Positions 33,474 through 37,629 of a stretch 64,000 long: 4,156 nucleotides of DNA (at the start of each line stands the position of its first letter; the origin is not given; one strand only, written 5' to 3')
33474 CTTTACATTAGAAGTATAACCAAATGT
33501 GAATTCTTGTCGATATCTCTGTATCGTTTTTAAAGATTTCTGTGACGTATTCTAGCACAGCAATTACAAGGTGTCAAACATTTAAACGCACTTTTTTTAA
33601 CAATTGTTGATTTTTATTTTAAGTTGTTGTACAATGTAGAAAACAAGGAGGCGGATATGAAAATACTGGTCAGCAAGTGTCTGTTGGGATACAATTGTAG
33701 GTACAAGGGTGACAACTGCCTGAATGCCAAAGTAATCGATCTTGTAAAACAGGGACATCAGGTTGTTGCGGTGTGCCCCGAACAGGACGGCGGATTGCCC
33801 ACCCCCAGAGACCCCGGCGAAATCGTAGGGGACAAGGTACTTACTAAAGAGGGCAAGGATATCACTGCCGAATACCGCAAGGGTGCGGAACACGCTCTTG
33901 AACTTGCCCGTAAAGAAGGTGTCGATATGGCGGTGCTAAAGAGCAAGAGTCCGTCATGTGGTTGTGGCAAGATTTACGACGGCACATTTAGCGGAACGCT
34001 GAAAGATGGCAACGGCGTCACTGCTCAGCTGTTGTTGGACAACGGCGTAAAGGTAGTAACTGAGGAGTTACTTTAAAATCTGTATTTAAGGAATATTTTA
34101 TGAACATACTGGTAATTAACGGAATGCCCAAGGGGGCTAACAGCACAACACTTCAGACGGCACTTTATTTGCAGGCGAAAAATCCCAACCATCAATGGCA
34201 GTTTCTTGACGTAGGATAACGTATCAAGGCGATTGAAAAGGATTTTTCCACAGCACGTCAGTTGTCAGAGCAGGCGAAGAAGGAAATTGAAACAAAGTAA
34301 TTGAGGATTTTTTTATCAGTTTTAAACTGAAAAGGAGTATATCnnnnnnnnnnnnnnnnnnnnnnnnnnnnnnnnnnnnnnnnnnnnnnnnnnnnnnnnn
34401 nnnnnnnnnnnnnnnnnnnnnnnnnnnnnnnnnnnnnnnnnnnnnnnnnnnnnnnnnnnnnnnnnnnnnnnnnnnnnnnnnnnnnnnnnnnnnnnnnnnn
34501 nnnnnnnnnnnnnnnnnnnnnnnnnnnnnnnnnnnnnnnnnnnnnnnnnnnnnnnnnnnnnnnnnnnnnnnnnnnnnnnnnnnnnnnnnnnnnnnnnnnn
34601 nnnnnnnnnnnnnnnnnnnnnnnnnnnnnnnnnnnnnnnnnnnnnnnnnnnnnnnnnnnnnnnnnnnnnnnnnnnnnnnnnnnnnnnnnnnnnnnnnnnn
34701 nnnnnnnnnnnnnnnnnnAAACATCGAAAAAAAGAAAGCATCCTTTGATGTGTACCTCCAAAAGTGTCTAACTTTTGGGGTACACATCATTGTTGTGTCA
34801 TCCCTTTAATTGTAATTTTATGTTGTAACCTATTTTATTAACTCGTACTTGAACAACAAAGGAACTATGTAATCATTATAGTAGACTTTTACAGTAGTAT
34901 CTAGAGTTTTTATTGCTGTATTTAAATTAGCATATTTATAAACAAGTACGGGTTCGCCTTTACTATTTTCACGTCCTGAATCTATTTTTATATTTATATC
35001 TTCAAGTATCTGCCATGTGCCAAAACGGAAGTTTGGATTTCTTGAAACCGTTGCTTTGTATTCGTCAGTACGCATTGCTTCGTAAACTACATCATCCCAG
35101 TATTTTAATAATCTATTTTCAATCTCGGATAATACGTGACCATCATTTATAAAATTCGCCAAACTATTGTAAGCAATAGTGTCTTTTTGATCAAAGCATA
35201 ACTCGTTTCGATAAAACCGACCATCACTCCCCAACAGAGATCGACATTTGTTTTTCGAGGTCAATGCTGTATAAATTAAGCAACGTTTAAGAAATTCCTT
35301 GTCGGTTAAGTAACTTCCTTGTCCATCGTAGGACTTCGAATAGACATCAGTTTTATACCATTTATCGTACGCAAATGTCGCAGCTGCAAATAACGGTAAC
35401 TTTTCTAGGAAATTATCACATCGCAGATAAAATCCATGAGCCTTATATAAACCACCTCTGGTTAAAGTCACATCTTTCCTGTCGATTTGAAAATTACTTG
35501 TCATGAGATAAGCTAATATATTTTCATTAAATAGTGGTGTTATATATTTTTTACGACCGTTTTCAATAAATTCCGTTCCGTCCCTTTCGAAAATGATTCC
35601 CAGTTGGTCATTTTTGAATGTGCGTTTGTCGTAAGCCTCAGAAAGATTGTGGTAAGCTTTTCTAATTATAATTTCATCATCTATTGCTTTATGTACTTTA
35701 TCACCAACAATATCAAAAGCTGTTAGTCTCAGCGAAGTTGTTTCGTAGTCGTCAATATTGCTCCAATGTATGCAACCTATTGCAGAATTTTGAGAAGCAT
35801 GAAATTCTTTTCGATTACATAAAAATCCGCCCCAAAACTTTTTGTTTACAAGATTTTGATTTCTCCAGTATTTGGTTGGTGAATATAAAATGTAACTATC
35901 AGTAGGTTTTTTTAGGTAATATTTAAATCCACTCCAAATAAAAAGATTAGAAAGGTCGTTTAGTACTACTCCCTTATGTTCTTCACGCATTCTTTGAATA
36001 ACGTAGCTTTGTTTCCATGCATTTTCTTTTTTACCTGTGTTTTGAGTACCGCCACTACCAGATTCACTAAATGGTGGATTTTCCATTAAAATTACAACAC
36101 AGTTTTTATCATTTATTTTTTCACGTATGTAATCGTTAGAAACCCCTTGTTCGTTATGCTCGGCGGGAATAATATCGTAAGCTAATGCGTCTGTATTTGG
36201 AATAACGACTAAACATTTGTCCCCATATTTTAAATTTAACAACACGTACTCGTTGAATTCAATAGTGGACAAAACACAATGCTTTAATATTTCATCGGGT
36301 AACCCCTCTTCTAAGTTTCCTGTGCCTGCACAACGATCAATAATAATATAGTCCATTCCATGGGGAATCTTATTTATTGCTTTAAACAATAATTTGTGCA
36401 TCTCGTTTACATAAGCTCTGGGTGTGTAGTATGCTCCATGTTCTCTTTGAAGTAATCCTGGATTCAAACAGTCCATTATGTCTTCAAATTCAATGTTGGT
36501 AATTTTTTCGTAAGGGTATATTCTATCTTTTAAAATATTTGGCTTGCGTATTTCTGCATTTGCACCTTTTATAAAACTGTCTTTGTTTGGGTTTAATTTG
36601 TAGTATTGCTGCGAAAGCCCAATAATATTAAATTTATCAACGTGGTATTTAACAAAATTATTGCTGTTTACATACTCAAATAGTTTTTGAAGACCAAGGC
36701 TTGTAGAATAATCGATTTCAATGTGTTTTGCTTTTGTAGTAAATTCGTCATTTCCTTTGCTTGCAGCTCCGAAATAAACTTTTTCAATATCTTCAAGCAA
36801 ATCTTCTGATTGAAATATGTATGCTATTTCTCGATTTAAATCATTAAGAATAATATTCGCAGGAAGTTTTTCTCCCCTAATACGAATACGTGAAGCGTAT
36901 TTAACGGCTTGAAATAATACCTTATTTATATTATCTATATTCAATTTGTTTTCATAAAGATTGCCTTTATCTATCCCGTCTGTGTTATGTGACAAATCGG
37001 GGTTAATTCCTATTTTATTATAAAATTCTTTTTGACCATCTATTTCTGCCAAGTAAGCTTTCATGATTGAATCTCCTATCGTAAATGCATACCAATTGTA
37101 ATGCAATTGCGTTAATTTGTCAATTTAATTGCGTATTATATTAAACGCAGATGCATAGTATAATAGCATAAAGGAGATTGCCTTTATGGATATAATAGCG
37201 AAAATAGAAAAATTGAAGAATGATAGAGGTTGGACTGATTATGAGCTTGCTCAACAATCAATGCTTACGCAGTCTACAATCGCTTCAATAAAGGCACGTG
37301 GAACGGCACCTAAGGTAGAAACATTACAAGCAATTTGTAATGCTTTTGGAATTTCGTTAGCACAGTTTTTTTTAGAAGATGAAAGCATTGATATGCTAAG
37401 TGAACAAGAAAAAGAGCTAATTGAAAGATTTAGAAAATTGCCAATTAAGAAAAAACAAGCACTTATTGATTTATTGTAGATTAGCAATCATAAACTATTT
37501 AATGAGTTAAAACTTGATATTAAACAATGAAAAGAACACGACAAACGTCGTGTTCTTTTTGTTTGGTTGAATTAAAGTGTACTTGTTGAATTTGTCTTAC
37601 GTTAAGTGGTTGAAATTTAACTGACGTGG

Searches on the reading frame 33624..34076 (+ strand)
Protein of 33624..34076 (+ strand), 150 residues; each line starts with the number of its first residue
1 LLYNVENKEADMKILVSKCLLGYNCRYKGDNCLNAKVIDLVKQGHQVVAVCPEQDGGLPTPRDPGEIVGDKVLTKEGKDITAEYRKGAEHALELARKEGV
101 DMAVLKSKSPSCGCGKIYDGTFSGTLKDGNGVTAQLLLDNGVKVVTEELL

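Call 69: search_protein_families(library=pfam, proteins=[window:33624-34076:+], max_evalue=0.01)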
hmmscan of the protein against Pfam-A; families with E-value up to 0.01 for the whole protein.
window:33624-34076:+ (150 aa): 1 family
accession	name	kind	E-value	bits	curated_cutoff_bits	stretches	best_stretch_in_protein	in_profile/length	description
PF04463.17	2-thiour_desulf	-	5.4e-47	159.8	34.7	1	14-148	1-140/141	2-thiouracil desulfurase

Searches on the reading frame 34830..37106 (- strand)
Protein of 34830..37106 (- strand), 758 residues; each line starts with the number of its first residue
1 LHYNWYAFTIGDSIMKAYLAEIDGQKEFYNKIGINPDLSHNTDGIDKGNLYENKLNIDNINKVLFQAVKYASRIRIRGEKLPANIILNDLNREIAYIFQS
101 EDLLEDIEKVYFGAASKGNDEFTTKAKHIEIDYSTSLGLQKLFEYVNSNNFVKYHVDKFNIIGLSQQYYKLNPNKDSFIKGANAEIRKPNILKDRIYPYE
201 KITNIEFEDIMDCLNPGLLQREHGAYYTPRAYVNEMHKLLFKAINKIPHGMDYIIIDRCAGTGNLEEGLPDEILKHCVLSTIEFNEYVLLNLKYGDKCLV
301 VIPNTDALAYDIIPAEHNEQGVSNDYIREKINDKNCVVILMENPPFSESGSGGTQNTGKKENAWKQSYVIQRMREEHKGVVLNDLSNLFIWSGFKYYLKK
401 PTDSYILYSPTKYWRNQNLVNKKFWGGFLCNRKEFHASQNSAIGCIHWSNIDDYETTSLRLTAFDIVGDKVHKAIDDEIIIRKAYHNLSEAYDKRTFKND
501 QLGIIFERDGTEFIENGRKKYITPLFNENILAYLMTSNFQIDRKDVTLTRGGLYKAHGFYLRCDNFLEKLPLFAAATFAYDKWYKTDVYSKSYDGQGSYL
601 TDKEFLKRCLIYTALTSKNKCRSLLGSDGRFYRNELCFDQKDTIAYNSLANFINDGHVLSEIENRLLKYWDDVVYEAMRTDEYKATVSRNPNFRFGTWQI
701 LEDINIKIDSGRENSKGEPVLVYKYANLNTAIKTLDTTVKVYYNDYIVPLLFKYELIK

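Call 69: search_protein_families(library=pfam, proteins=[window:34830-37106:-], max_evalue=0.01)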
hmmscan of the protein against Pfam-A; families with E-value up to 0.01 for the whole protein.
window:34830-37106:- (758 aa): 0 families

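Call 75: search_protein_families(library=padloc, proteins=[window:34830-37106:-], max_evalue=0.01)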
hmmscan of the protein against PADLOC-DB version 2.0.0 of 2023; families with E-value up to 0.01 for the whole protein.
window:34830-37106:- (758 aa): 0 families

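Call 76: search_solved_structures(query=window:34830-37106:-, max_evalue=0.01)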
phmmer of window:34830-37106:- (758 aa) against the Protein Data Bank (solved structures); distinct sequences matched with E-value up to 0.01: 0.

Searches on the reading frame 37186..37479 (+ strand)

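Call 69: search_protein_families(library=pfam, proteins=[window:37186-37479:+], max_evalue=0.01)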
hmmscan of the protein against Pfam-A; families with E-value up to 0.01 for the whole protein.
window:37186-37479:+ (97 aa): 4 families
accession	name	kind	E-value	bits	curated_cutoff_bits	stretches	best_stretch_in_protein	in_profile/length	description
PF01381.28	HTH_3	-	1.9e-10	41.1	23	1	7-60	1-54/55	Helix-turn-helix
PF13443.12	HTH_26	-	1.2e-07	32.3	22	1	6-62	1-58/63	Cro/C1-type HTH DNA-binding domain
PF13560.12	HTH_31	-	0.0069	17.1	27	1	9-59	8-59/64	Helix-turn-helix domain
PF12844.13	HTH_19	-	0.0094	16.3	30.2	0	6-58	3-55/64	Helix-turn-helix domain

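Call 75: search_protein_families(library=padloc, proteins=[window:37186-37479:+], max_evalue=0.01)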
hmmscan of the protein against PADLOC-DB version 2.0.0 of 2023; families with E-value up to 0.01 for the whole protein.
window:37186-37479:+ (97 aa): 9 families
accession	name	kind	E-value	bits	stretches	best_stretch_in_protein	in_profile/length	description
PDLC02926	HTH_VI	-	4e-09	34.6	1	7-83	6-81/92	-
PDLC04142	capH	-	2.2e-06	26.7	1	5-90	9-88/103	capH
PDLC03949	RmrA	-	6.9e-06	23.2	1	12-75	12-73/363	-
PDLC03954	RmrA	-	1.3e-05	22.3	1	6-91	14-96/380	-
PDLC03951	RmrA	-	0.0001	19.4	1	6-67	12-70/400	-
PDLC03948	RmrA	-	0.00021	18.3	1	8-76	14-80/397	-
PDLC03945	RmrA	-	0.00054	17.2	1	6-79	6-78/394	-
PDLC03953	RmrA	-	0.001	16.3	1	8-70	11-73/373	-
PDLC03946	RmrA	-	0.0015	15.3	1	11-67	11-67/357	-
